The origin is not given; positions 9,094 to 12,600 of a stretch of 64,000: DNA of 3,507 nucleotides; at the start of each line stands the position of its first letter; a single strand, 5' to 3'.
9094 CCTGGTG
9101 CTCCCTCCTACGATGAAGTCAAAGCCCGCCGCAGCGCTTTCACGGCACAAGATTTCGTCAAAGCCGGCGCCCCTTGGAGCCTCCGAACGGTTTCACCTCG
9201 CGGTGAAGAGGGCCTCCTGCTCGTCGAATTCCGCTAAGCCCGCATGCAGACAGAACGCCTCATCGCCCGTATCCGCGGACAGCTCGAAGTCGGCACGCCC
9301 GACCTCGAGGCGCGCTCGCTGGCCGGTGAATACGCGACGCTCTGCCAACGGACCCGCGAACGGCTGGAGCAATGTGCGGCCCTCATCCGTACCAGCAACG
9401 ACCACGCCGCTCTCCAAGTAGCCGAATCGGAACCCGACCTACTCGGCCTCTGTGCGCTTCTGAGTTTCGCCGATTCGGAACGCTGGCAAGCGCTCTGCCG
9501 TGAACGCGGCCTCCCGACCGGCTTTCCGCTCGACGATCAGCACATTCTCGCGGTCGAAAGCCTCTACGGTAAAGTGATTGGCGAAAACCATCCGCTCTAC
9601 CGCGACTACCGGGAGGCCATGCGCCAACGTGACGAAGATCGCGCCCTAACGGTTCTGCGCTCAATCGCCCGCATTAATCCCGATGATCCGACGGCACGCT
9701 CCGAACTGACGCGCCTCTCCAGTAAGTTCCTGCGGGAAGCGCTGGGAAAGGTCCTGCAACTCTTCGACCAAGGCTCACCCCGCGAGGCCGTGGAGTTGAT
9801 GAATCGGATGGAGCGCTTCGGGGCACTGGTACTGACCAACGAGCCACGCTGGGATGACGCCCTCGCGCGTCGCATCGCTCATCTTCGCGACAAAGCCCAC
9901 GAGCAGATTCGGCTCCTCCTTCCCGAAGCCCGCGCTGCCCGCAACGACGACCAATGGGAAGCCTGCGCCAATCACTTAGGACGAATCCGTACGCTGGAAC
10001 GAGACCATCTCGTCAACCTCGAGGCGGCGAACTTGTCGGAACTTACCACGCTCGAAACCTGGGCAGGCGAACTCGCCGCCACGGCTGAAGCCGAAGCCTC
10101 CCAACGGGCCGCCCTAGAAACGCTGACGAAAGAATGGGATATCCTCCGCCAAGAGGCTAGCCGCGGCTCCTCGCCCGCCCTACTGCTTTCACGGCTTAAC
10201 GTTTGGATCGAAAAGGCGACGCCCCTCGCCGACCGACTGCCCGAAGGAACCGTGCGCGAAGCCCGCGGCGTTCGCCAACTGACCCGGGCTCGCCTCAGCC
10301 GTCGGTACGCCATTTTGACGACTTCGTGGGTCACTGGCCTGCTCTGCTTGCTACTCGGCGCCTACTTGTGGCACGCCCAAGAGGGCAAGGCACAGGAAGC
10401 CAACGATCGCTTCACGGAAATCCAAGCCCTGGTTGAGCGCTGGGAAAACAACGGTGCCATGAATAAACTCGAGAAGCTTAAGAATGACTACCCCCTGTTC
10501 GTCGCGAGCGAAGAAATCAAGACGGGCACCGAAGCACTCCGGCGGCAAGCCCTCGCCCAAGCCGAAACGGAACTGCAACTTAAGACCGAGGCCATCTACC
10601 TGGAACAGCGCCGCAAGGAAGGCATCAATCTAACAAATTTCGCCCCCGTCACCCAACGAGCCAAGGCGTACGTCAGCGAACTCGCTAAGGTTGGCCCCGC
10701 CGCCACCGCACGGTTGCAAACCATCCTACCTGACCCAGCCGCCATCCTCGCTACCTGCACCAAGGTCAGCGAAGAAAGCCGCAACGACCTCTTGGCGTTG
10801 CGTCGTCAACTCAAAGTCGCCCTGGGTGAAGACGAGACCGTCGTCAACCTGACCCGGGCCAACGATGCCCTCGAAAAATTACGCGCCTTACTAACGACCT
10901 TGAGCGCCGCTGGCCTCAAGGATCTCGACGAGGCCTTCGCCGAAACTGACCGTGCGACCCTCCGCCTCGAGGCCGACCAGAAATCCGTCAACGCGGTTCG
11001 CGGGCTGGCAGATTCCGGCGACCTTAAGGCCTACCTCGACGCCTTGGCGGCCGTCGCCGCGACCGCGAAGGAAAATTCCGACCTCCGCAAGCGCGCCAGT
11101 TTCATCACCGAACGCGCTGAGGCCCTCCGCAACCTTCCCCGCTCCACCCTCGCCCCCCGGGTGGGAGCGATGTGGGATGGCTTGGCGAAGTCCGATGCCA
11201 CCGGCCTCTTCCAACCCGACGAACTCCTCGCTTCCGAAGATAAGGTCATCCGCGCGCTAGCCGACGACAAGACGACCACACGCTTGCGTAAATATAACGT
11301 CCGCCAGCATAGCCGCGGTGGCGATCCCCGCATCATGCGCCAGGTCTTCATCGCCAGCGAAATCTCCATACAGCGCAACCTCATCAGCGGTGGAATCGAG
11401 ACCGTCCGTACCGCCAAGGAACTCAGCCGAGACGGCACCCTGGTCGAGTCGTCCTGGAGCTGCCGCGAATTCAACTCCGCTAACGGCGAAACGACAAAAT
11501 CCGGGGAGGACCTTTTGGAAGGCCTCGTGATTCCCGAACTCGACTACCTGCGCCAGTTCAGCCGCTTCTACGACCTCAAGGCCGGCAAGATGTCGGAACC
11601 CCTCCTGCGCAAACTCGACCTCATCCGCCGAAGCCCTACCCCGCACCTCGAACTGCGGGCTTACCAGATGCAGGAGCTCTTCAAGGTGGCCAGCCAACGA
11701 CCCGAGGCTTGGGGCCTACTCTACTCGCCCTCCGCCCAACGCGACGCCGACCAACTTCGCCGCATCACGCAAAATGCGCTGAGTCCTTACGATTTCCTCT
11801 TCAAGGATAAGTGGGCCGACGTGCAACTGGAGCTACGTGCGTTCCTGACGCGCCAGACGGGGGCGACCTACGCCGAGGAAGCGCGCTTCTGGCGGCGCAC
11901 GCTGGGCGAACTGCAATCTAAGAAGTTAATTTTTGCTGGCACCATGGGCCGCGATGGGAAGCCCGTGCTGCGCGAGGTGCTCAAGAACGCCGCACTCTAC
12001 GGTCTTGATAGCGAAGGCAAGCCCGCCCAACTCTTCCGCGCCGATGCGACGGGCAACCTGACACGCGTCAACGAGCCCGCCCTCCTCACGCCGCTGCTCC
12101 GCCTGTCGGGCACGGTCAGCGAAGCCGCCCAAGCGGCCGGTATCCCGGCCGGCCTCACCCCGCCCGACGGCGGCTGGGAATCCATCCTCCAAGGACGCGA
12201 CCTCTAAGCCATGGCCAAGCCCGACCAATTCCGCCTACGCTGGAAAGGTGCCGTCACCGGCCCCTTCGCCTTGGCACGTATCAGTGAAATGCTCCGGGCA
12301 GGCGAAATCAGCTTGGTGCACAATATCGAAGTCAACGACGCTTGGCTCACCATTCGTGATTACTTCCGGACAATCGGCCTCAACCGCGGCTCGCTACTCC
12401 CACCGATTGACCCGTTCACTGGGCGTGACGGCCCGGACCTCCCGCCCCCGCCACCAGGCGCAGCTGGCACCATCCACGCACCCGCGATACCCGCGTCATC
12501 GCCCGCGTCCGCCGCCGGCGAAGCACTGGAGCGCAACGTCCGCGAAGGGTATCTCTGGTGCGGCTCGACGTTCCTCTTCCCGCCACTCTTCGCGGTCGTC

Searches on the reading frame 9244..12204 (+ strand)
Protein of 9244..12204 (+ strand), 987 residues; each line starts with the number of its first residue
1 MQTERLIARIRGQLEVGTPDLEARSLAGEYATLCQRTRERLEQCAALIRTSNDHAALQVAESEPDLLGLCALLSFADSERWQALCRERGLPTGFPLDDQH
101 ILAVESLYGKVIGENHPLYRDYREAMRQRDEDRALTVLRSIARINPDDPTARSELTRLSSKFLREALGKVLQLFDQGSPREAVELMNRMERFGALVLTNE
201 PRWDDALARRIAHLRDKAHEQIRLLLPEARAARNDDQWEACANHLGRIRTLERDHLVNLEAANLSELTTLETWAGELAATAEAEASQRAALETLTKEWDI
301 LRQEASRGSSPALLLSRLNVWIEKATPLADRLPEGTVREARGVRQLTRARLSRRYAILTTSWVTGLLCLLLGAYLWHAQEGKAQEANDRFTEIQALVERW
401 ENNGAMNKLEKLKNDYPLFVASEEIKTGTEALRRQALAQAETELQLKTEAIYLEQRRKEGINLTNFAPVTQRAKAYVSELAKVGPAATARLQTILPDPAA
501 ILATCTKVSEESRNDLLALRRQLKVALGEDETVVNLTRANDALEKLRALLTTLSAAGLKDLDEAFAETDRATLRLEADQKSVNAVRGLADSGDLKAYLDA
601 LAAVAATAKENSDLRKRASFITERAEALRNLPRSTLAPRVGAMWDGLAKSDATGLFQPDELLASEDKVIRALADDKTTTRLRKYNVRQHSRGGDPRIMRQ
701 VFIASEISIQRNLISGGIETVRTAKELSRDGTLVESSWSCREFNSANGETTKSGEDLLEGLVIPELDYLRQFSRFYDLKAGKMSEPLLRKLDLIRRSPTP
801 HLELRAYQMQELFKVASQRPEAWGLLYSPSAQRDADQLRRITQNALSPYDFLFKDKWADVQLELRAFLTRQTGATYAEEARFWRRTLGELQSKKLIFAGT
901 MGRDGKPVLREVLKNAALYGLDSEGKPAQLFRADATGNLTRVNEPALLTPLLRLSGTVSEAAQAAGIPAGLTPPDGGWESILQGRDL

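Call 3: search_protein_families(library=pfam, proteins=[window:9244-12204:+], max_evalue=0.1)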
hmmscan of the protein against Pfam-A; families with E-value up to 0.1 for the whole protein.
window:9244-12204:+ (987 aa): 1 family
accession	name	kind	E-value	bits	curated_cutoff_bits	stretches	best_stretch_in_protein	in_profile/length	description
PF03709.21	OKR_DC_1_N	-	0.036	14.8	29.3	0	384-440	30-86/111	Orn/Lys/Arg decarboxylase, N-terminal domain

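Call 4: search_protein_families(library=ncbifam, proteins=[window:9244-12204:+], max_evalue=0.1)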
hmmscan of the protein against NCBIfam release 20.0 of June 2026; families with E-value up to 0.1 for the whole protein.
window:9244-12204:+ (987 aa): 0 families

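Call 11: search_protein_families(library=padloc, proteins=[window:9244-12204:+], max_evalue=0.1)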
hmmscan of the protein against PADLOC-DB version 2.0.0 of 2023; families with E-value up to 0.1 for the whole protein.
window:9244-12204:+ (987 aa): 0 families

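Call 62: search_solved_structures(query=window:9244-12204:+, max_evalue=1)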
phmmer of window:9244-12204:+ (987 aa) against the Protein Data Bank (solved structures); distinct sequences matched with E-value up to 1: 2.
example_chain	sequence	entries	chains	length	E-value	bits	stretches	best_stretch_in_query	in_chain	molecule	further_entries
3hlt_A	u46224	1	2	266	0.17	13.2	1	495-547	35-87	HDHD2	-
2k6b_A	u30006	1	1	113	0.72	11.1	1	429-518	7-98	Programmed cell death protein 5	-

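Call 85: search_solved_structures(query=A7, max_evalue=1)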
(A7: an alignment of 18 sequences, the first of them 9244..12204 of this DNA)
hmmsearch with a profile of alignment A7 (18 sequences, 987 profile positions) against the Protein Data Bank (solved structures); distinct sequences matched with E-value up to 1: 29.
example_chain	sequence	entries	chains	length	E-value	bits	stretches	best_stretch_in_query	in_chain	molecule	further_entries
3jqh_A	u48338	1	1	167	7.3e-05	24.4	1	423-581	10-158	C-type lectin domain family 4 member M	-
5amo_A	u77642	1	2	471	8.4e-05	24.2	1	459-585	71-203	NOELIN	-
6egc_A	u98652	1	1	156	0.00034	22.2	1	429-566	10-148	SC_2L4HC2_23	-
8a3k_UNK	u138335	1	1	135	0.0021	19.5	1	466-595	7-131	sc-apCC-4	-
4tql_A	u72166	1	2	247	0.0038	18.7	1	422-589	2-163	Three helix bundle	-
6pts_A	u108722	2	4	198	0.006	18.1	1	411-551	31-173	Apolipoprotein A-I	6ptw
2msc_A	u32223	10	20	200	0.0062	18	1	411-551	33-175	Apolipoprotein A-I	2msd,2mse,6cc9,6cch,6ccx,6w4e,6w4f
4v6m_A0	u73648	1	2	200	0.0065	17.9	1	411-553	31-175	Apolipoprotein A-I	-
1av1_A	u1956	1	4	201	0.0066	17.9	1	411-553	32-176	APOLIPOPROTEIN A-I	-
7kjr_C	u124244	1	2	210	0.0074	17.7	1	411-551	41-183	Apolipoprotein A-I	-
8eqs_C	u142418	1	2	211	0.0075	17.7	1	411-551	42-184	Apolipoprotein A-I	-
3k2s_A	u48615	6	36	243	0.0097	17.4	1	411-551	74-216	Apolipoprotein A-I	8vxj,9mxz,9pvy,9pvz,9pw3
8gl3_A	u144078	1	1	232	0.013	17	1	383-577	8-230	pRLB-519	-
5j0k_A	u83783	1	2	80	0.014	16.9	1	429-488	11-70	designed protein 2L4HC2_23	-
4uos_A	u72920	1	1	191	0.054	14.9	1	405-579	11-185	DESIGNED HELICAL BUNDLE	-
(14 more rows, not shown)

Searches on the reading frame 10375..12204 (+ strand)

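Call 35: search_protein_families(library=pfam, proteins=[window:10375-12204:+], max_evalue=10)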
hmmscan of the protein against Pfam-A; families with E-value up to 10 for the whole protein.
window:10375-12204:+ (610 aa): 1 family
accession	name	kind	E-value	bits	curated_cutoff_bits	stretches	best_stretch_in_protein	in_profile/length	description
PF03709.21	OKR_DC_1_N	-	0.079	13.7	29.3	1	9-63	32-86/111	Orn/Lys/Arg decarboxylase, N-terminal domain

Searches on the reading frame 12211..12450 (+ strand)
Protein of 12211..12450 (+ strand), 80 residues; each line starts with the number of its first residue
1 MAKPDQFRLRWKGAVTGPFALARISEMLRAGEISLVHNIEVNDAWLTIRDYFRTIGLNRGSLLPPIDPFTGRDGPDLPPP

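Call 35: search_protein_families(library=pfam, proteins=[window:12211-12450:+], max_evalue=10)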
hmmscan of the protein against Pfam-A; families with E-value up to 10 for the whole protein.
window:12211-12450:+ (80 aa): 1 family
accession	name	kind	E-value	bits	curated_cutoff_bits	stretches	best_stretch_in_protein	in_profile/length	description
PF14237.11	GYF_2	-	0.081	13.1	25.8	1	13-34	7-28/50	GYF domain 2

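Call 78: search_protein_families(library=pfam, alignment_id=A5, max_evalue=0.05)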
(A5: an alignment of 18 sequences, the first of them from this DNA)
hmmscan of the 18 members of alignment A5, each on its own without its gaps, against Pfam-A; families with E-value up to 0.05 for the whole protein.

A. member 1, seq(70 aa): 0 families

B. families by the number of members that match (of 18 scanned): 2 families
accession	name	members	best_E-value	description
PF14237.11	GYF_2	7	6.2e-06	GYF domain 2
PF02213.21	GYF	1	0.0064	GYF domain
